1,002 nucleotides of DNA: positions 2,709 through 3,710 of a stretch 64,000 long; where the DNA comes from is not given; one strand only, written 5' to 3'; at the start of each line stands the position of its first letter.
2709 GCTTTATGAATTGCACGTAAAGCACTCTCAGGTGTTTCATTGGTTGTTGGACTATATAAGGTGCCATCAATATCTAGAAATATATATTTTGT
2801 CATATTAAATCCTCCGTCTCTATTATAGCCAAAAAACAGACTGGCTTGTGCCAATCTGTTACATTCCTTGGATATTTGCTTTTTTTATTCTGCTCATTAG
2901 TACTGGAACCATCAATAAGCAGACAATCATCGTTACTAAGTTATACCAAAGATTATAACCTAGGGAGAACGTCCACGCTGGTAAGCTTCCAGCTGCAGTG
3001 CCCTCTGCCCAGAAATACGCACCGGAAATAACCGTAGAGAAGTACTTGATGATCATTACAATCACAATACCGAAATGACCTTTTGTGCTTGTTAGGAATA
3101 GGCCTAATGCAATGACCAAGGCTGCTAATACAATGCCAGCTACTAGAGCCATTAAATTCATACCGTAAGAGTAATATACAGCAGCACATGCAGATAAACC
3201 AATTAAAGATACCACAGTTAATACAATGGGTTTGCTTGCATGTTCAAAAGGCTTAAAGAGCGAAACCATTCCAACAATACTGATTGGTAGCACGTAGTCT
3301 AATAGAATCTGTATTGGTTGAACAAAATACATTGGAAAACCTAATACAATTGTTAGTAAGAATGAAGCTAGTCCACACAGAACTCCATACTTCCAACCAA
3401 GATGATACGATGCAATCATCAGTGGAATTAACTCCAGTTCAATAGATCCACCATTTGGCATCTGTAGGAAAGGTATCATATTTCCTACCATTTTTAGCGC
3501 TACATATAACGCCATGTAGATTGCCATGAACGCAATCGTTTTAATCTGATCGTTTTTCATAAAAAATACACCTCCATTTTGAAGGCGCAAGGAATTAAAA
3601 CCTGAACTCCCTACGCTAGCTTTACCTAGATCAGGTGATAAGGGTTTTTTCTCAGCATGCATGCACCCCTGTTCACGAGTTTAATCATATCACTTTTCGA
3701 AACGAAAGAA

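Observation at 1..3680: TPP riboswitch controls an operon combining an ECF S-component, a Cof-type HAD phosphatase and a Gfo/Idh/MocA oxidoreductase, with its own EcfT-EcfA module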

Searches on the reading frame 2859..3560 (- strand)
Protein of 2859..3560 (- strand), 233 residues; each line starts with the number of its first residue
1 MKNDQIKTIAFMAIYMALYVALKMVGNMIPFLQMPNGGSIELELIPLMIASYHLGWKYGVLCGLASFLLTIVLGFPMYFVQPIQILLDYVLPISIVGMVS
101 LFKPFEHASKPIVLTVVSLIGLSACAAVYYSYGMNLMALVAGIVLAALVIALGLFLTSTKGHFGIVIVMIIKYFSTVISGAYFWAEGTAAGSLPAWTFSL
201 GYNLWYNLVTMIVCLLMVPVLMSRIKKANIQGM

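Call 3: search_protein_families(library=pfam, proteins=[window:2859-3560:-], max_evalue=0.01)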
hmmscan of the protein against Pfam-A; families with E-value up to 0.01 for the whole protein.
window:2859-3560:- (233 aa): 1 family
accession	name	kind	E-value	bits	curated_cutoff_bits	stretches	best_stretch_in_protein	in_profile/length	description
PF09515.15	Thia_YuaJ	-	3.1e-26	93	25.8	2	14-144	2-130/177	Thiamine transporter protein (Thia_YuaJ)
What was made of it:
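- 2859..3560 (-): thiT: thiamine-type ECF S-component, 233 aa, with a ~48-residue insertion (about residues 107-158) that forms two extra helices. PF09515, 93 bits (call 3).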

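Call 4: search_protein_families(library=ncbifam, proteins=[window:2859-3560:-], max_evalue=0.01)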
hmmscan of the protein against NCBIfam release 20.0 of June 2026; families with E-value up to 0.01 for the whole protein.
window:2859-3560:- (233 aa): 2 families
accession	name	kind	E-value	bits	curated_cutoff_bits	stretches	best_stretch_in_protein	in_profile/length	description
TIGR02357.1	ECF_ThiT_YuaJ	equivalog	2.4e-20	73.2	108.45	2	14-144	5-134/183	energy-coupled thiamine transporter ThiT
TIGR04518.1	ECF_S_folT_fam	subfamily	0.00028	20.7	60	1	5-137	3-127/163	folate family ECF transporter S component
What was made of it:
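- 2859..3560 (-): TIGR02357, 73.2 bits, below its 108.45 cut-off (call 4).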

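Call 28: search_solved_structures(query=window:2859-3560:-, max_evalue=0.01, show_alignments=2)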
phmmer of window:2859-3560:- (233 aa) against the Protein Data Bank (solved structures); distinct sequences matched with E-value up to 0.01: 0.
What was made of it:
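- Tried and rejected: A single-sequence phmmer search of ThiT against PDB sequences found nothing (call 28).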

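Call 30: find_homologous_proteins(query=window:2859-3560:-, max_evalue=0.00001)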
Query window:2859-3560:- (233 aa): 157 proteins with E <= 0.00001 among 1404 candidates; the best 120 are listed.
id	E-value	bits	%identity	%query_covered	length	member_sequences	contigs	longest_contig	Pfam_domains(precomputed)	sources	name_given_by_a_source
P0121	8.9e-142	488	100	100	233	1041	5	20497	PF09515.16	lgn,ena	-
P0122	5.2e-115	401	87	100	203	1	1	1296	PF12822.13,PF09515.16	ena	-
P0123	4.4e-105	368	83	93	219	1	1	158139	PF09515.16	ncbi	-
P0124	1.2e-103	364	74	99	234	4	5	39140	PF09515.16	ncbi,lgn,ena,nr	ncbi:MAG: energy-coupled thiamine transporter ThiT [Erysipelotrichaceae bacterium]|nr:energy-coupled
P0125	2.2e-89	317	99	67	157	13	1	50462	PF09515.16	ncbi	-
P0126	1.1e-72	263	56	99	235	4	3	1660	PF12822.13,PF09515.16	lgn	-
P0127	1.7e-72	262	54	99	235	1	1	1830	PF12822.13,PF09515.16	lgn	-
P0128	4.9e-72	260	55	99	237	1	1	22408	PF09515.16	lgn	-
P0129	1.9e-71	258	54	99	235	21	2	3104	PF09515.16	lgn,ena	-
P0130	2.0e-71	258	53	99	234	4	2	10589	PF12822.13,PF09515.16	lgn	-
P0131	5.1e-71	257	54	99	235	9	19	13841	PF12822.13,PF09515.16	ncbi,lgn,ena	-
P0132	4.8e-70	254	53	99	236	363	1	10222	PF09515.16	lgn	-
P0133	5.0e-70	254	56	98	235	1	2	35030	PF09515.16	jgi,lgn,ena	-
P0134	1.1e-69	253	54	99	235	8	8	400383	PF09515.16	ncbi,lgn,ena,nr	ncbi:MAG: energy-coupled thiamine transporter ThiT [Solobacterium sp.]|nr:energy-coupled thiamine tr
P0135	1.2e-69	253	52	99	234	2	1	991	PF09515.16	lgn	-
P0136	1.8e-69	252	53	99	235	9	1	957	PF12822.13,PF09515.16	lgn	-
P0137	4.1e-69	251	53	99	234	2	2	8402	PF09515.16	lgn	-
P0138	4.9e-69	251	53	99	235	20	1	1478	PF12822.13,PF09515.16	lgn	-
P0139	7.4e-69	250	52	99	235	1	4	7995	PF12822.13,PF09515.16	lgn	-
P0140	2.4e-68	248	53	99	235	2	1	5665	PF12822.13,PF09515.16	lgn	-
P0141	2.4e-68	248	54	99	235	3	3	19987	PF09515.16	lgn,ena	-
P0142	7.7e-68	247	52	98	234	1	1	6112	PF09515.16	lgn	-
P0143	2.1e-67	245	51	99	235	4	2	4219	PF09515.16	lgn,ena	-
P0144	2.2e-67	245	52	99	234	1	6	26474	PF09515.16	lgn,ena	-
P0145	2.4e-67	245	51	98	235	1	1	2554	PF09515.16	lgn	-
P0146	8.7e-67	243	55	96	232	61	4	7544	PF09515.16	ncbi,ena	-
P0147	1.1e-66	243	52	99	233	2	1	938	PF09515.16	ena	-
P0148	1.1e-66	243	50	99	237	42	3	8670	PF09515.16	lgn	-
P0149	3.7e-66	241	50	98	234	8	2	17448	PF09515.16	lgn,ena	-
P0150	6.0e-66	240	52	97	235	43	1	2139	PF09515.16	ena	-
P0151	6.7e-66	240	55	96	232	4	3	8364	PF09515.16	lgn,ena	-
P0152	7.5e-66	240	51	99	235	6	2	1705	PF12822.13,PF09515.16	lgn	-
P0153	1.3e-65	239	47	100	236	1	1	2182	PF12822.13,PF09515.16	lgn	-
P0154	1.6e-65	239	52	99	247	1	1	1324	PF09515.16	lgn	-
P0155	2.2e-65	239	50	98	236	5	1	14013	PF09515.16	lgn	-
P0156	2.3e-65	239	51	99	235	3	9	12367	PF09515.16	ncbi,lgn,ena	-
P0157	2.4e-65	239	50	99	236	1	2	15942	PF09515.16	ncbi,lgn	-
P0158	2.8e-65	238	50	99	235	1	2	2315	PF09515.16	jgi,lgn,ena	-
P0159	4.4e-65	238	51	96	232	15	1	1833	PF09515.16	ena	-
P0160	9.2e-65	237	51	99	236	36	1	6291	PF09515.16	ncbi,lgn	-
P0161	1.1e-64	236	52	97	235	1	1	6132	PF12822.13,PF09515.16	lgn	-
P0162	1.2e-64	236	49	97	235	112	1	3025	PF09515.16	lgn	-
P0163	1.4e-64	236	46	97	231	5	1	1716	PF09515.16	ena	-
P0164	2.1e-64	235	51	99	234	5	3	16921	PF12822.13,PF09515.16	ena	-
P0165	2.8e-64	235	54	96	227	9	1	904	PF12822.13,PF09515.16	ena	-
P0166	3.4e-64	235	94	51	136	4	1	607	PF07155.18,PF09515.16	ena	-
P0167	3.5e-64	235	52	99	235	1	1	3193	PF12822.13,PF09515.16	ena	-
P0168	3.8e-64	235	49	98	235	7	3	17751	PF12822.13,PF09515.16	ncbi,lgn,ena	-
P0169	6.5e-64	234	93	51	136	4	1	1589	PF07155.18,PF12822.13,PF09515.16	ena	-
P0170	1.4e-63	233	52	97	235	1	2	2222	PF09515.16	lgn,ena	-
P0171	5.0e-63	231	52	97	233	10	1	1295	PF09515.16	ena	-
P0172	9.2e-63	230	52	97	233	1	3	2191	PF09515.16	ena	-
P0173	1.3e-62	230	51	99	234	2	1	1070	PF09515.16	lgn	-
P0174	1.7e-62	229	52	96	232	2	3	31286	PF09515.16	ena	-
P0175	1.9e-62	229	50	97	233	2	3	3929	PF09515.16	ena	-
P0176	2.8e-62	228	48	99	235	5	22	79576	PF12822.13,PF09515.16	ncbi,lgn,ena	-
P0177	2.9e-62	228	49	99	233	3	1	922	PF09515.16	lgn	-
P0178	3.0e-62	228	51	97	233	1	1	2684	PF09515.16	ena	-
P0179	4.2e-62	228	51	95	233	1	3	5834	PF09515.16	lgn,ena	-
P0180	7.8e-62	227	48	98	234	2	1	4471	PF09515.16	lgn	-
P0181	1.2e-61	226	46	98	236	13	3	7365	PF09515.16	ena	-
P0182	1.2e-61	226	51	99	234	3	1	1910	PF09515.16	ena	-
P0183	1.9e-61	226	48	99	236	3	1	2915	PF09515.16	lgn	-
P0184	4.1e-61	225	50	97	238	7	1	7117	PF09515.16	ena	-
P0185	5.3e-61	224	49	98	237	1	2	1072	PF09515.16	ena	-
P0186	7.5e-61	224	50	99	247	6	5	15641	PF07155.18,PF12822.13,PF09515.16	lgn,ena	-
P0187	9.4e-61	224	51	97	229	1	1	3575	PF09515.16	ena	-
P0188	1.0e-60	223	50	99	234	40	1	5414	PF09515.16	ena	-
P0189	1.3e-60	223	50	99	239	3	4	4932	PF12822.13,PF09515.16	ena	-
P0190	2.0e-60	222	47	99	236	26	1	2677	PF09515.16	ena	-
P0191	3.8e-60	222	50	99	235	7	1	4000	PF12822.13,PF09515.16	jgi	-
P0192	1.0e-59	220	47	98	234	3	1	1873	PF12822.13,PF09515.16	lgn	-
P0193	1.1e-59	220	48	99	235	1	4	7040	PF09515.16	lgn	-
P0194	2.5e-59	219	47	97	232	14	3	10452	PF09515.16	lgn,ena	-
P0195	2.7e-59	219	46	99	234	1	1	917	PF12822.13,PF09515.16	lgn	-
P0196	3.9e-59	218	47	99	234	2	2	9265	PF12822.13,PF09515.16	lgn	-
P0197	6.8e-59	217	46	99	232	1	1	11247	PF09515.16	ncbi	-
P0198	7.5e-59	217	48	98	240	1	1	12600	PF09515.16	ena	-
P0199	4.6e-58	215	46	99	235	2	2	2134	PF09515.16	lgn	-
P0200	5.0e-58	215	47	99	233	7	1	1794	PF09515.16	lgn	-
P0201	1.9e-57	213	52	99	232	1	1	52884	PF09515.16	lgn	-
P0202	2.0e-57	213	49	99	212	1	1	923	PF12822.13,PF09515.16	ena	-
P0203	2.2e-57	212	45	100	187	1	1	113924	PF12822.13,PF09515.16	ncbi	-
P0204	7.9e-57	211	44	99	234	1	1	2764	PF12822.13,PF09515.16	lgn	-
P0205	8.0e-57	211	46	99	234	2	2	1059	PF12822.13,PF09515.16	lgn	-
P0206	1.5e-56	210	48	97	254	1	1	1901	PF09515.16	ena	-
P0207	2.4e-56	209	46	97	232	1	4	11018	PF09515.16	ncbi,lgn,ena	-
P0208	4.5e-56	208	46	99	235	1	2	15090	PF09515.16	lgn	-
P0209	1.7e-55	206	44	99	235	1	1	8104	PF09515.16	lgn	-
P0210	1.2e-53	200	46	97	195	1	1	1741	PF12822.13,PF09515.16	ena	-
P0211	1.5e-53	200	45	99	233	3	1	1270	PF09515.16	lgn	-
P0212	3.5e-53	199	44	97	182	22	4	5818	PF12822.13,PF09515.16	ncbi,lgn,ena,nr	ncbi:MAG: energy-coupled thiamine transporter ThiT [Solobacterium sp.]|nr:energy-coupled thiamine tr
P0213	4.6e-51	192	45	98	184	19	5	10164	PF12822.13,PF09515.16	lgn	-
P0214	1.1e-50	191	41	97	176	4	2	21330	PF09515.16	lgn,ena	-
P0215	1.5e-50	190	45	97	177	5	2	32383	PF07155.18,PF09515.16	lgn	-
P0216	8.1e-50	188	43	98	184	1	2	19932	PF12822.13,PF09515.16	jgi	jgi:thiamine transporter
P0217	2.0e-49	186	41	97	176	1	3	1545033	PF09515.16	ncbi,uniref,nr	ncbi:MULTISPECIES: energy-coupled thiamine transporter ThiT [Terrabacteria group]|uniref:energy-coup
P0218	4.9e-49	185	44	99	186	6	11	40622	PF12822.13,PF09515.16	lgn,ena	-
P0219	9.8e-49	184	46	99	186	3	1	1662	PF07155.18,PF12822.13,PF09515.16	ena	-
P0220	1.0e-48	184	44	98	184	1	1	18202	PF12822.13,PF09515.16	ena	-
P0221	4.7e-48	182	43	97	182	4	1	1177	PF12822.13,PF09515.16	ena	-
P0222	4.7e-48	182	40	95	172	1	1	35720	PF12822.13,PF09515.16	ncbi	-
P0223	4.0e-47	179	41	99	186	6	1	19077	PF09515.16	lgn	-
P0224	1.6e-46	177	43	94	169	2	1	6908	PF12822.13,PF09515.16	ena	-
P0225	5.6e-46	175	38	99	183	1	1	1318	PF12822.13,PF09515.16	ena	-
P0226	2.1e-45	173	38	99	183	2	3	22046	PF12822.13,PF09515.16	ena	-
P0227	7.5e-45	172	38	99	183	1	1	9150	PF12822.13,PF09515.16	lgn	-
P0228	1.1e-44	171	38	99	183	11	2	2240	PF12822.13,PF09515.16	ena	-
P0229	3.0e-44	170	40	97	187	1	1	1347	PF12822.13,PF09515.16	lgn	-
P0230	3.2e-44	169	39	97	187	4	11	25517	PF12822.13,PF09515.16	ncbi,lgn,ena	-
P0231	4.5e-44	169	44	90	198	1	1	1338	PF12822.13,PF09515.16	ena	-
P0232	1.0e-43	168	38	99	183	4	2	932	PF07155.18,PF12822.13,PF09515.16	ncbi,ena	-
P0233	2.0e-43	167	54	63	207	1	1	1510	PF09515.16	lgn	-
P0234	2.1e-43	167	39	97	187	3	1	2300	PF12822.13,PF09515.16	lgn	-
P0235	4.4e-43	166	42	98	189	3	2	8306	PF12822.13,PF09515.16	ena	-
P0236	8.7e-42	161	36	97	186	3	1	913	PF07155.18,PF12822.13,PF09515.16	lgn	-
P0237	8.5e-41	158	37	98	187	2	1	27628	PF12822.13,PF09515.16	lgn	-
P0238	2.3e-40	157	36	97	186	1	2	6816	PF12822.13,PF09515.16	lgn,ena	-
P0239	4.4e-40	156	36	96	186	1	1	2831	PF12822.13,PF09515.16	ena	-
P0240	1.8e-39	154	33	99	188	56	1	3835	PF07155.18,PF12822.13,PF09515.16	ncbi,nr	ncbi:MAG: energy-coupled thiamine transporter ThiT [Firmicutes bacterium]|nr:energy-coupled thiamine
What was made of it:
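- On ThiT (thiamine ECF S-component): NCBI nevertheless names relatives at 54-74% identity ThiT (call 30).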

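Call 31: find_encoding_contigs(protein=P0134, flank=4000, max_places=3)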
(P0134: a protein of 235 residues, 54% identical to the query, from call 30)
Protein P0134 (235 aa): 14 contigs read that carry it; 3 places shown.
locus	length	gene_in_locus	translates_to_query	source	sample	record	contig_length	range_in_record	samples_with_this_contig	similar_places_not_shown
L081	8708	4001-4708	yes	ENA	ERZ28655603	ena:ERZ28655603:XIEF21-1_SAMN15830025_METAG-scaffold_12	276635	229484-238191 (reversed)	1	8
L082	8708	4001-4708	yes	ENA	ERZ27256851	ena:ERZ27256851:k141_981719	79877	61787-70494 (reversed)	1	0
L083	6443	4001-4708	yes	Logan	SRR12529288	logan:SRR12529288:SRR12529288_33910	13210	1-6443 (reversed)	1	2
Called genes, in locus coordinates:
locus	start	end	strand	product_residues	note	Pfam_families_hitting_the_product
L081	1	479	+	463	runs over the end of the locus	PF01554:MatE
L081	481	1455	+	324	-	PF03690:MYG1_exonuc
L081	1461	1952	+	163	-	PF01035:DNA_binding_1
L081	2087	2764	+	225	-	PF00486:Trans_reg_C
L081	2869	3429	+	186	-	PF12672:DUF3793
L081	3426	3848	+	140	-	PF00258:Flavodoxin_1, PF12641:Flavodoxin_3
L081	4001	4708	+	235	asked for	PF09515:Thia_YuaJ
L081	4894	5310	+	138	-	PF27746:Small_heat_shock_put (weak), PF00011:HSP20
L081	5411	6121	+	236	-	PF13189:Cytidylate_kin2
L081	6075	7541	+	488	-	PF00232:Glyco_hydro_1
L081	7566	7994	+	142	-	PF24585:YunG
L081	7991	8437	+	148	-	PF13673:Acetyltransf_10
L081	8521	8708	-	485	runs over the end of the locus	PF16403:Bact_surface_Ig-like, PF01522:Polysacc_deac_1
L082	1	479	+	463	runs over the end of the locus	PF01554:MatE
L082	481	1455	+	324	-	PF03690:MYG1_exonuc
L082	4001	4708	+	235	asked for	PF09515:Thia_YuaJ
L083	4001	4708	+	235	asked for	PF09515:Thia_YuaJ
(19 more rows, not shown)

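Call 32: find_encoding_contigs(protein=P0176, flank=4000, max_places=3)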
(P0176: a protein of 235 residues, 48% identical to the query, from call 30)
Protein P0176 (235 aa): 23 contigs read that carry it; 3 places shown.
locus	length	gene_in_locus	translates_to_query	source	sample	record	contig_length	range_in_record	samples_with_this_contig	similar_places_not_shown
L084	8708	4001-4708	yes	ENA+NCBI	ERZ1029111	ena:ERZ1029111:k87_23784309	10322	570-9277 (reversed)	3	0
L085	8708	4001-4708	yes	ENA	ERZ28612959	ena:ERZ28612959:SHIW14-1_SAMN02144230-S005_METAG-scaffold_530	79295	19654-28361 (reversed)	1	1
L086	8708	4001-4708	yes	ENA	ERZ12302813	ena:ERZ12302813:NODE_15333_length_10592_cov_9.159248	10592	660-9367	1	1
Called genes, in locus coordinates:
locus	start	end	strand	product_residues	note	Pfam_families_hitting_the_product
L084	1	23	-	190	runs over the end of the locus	PF20190:DUF6553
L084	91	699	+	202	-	PF00293:NUDIX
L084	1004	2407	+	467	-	PF00232:Glyco_hydro_1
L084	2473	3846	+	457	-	PF01554:MatE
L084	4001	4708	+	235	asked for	PF12822:ECF_trnsprt (weak), PF09515:Thia_YuaJ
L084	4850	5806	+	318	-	PF01408:GFO_IDH_MocA, PF22725:GFO_IDH_MocA_C3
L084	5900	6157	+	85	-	-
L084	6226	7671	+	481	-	PF00232:Glyco_hydro_1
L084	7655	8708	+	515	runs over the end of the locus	PF00232:Glyco_hydro_1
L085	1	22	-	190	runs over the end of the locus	PF20190:DUF6553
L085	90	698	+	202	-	PF00293:NUDIX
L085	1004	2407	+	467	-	PF00232:Glyco_hydro_1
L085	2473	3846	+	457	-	PF01554:MatE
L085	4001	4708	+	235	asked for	PF12822:ECF_trnsprt (weak), PF09515:Thia_YuaJ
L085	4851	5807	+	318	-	PF01408:GFO_IDH_MocA, PF22725:GFO_IDH_MocA_C3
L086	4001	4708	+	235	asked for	PF12822:ECF_trnsprt (weak), PF09515:Thia_YuaJ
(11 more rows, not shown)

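Call 33: find_encoding_contigs(protein=P0201, flank=4000, max_places=2)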
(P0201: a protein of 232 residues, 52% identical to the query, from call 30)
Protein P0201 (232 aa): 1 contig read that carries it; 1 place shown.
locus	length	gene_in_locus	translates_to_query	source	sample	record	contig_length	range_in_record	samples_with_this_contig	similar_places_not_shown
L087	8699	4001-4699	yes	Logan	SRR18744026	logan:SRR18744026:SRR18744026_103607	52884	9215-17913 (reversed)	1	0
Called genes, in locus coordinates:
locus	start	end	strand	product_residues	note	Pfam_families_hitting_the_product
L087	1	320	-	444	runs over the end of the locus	PF02386:TrkH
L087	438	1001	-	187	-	PF02417:Chromate_transp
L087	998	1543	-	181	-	PF02417:Chromate_transp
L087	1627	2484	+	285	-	PF00126:HTH_1, PF03466:LysR_substrate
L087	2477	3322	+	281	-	PF00702:Hydrolase (faint), PF05116:S6PP (faint), PF08282:Hydrolase_3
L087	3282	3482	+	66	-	-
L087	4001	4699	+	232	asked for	PF09515:Thia_YuaJ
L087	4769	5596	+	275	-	PF00702:Hydrolase (faint), PF05116:S6PP (faint), PF08282:Hydrolase_3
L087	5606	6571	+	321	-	PF01408:GFO_IDH_MocA, PF22725:GFO_IDH_MocA_C3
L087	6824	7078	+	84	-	-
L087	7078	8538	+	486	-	PF00232:Glyco_hydro_1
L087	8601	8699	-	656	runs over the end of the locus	PF00496:SBP_bac_5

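Call 34: find_encoding_contigs(protein=P0133, flank=4000, max_places=2)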
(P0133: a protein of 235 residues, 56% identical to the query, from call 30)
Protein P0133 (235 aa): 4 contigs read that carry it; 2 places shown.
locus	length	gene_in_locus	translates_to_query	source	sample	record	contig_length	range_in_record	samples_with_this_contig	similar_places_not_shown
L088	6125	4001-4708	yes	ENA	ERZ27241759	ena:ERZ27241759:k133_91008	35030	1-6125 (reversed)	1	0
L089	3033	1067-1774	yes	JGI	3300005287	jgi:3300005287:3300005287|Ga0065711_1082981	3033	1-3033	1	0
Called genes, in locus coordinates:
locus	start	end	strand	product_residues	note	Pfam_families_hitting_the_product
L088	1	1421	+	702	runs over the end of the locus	PF00122:E1-E2_ATPase, PF00702:Hydrolase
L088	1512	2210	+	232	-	PF04474:DUF554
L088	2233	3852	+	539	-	PF00128:Alpha-amylase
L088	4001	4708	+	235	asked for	PF09515:Thia_YuaJ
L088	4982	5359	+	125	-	PF00011:HSP20, PF17886:ArsA_HSP20 (weak)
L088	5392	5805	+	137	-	PF00011:HSP20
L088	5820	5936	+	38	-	-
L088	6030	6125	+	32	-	?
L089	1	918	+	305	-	?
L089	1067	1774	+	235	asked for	PF09515:Thia_YuaJ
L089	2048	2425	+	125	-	PF00011:HSP20, PF17886:ArsA_HSP20 (weak)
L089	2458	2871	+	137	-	PF00011:HSP20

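Call 35: find_encoding_contigs(protein=P0174, flank=4000, max_places=2)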
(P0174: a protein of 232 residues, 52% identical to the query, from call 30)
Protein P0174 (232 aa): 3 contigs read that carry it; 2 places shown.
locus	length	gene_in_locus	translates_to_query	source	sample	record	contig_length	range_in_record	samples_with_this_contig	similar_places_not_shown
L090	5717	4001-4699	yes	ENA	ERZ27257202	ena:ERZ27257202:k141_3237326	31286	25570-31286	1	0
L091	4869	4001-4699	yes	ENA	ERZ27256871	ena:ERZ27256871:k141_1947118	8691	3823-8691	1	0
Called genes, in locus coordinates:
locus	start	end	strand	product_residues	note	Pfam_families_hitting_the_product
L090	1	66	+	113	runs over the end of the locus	PF04020:Phage_holin_4_2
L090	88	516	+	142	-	PF12641:Flavodoxin_3, PF12724:Flavodoxin_5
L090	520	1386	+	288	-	PF10086:YhfC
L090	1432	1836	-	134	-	PF01325:Fe_dep_repress, PF02742:Fe_dep_repr_C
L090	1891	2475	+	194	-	PF12646:DUF3783 (weak)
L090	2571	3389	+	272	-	PF02522:Antibiotic_NAT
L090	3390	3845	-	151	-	PF01590:GAF, PF13185:GAF_2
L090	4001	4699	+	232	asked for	PF09515:Thia_YuaJ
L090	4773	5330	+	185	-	PF04167:DUF402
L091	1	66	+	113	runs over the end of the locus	PF04020:Phage_holin_4_2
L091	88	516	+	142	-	PF12641:Flavodoxin_3, PF12724:Flavodoxin_5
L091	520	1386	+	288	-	PF10086:YhfC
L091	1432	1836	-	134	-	PF01325:Fe_dep_repress, PF02742:Fe_dep_repr_C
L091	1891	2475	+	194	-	PF12646:DUF3783 (weak)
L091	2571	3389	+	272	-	PF02522:Antibiotic_NAT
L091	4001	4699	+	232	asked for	PF09515:Thia_YuaJ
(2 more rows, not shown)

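Call 36: find_encoding_contigs(protein=P0203, flank=4000, max_places=2)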
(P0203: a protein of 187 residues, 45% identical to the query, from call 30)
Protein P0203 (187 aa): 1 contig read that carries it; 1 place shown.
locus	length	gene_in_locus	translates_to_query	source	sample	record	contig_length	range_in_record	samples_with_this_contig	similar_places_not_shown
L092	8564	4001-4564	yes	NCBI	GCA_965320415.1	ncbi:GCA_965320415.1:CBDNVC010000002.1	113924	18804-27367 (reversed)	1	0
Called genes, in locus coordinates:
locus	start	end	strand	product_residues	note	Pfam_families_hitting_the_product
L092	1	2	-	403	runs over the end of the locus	PF00753:Lactamase_B, PF19583:ODP, PF12706:Lactamase_B_2 (weak)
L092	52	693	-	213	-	PF00702:Hydrolase, PF12710:HAD (weak), PF13419:HAD_2, PF13242:Hydrolase_like (weak)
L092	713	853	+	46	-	-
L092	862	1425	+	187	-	-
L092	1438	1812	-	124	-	PF01325:Fe_dep_repress, PF02742:Fe_dep_repr_C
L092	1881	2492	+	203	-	PF12646:DUF3783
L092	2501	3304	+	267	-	PF02522:Antibiotic_NAT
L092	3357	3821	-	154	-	PF01590:GAF (weak), PF13185:GAF_2 (weak)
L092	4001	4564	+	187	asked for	PF09515:Thia_YuaJ, PF12822:ECF_trnsprt (weak)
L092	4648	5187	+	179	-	PF04167:DUF402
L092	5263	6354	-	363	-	PF00438:S-AdoMet_synt_N, PF02772:S-AdoMet_synt_M, PF02773:S-AdoMet_synt_C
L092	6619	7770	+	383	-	PF01594:AI-2E_transport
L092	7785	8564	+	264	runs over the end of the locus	PF04397:LytTR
